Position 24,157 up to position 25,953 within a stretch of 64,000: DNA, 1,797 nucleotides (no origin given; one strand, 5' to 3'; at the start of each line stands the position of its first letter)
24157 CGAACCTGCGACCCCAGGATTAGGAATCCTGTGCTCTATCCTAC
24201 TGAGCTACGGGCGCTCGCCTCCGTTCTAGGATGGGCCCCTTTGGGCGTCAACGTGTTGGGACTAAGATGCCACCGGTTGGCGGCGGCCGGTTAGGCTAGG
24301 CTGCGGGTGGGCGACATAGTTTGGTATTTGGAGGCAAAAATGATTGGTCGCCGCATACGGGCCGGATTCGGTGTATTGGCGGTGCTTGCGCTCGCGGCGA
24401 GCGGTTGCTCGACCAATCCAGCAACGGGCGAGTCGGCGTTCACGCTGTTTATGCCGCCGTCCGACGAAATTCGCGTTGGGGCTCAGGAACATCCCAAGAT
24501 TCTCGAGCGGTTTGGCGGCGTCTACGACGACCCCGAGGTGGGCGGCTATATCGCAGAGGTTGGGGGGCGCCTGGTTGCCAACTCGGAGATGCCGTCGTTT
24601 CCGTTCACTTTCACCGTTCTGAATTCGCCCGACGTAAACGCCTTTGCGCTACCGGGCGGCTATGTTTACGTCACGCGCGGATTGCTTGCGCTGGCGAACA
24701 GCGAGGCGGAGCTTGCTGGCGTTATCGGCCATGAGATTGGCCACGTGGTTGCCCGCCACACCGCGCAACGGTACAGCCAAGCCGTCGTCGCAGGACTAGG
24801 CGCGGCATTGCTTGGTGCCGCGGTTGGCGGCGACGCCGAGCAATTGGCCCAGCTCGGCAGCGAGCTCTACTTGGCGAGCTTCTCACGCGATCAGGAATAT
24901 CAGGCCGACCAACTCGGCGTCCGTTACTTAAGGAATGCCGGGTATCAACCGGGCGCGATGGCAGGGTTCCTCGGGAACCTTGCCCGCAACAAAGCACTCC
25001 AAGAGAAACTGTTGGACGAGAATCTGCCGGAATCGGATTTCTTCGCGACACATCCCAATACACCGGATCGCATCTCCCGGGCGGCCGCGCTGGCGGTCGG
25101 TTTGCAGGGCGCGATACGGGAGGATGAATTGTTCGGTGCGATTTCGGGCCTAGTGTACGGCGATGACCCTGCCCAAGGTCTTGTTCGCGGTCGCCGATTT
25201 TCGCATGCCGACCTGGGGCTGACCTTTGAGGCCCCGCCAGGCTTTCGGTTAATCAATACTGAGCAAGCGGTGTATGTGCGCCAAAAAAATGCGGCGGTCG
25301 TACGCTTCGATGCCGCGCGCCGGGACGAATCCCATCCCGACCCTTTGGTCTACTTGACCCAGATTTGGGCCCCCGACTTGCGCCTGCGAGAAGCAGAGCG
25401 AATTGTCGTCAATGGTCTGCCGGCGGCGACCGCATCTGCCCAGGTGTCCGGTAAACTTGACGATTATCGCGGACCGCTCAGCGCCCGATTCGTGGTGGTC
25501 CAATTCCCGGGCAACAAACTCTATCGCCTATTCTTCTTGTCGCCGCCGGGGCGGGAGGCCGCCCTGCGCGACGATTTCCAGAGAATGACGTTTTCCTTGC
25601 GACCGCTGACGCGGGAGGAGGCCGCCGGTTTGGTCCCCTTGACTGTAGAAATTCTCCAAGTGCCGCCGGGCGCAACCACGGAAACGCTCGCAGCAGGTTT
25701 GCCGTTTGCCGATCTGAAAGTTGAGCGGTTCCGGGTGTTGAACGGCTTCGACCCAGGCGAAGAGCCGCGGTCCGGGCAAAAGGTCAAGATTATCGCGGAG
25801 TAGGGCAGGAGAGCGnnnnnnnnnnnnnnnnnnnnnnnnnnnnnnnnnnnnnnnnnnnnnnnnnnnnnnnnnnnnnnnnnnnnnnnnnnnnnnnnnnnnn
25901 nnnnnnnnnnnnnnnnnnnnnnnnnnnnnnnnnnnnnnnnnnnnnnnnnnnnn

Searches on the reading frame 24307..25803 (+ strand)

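Call 28: search_protein_families(library=pfam, proteins=[window:24307-25803:+], max_evalue=0.00001)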
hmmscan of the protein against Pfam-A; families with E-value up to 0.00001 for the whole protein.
window:24307-25803:+ (498 aa): 1 family
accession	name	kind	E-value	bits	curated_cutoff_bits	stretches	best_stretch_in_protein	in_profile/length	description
PF01435.24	Peptidase_M48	-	2.4e-38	132.3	20.3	1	80-260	5-183/186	Peptidase family M48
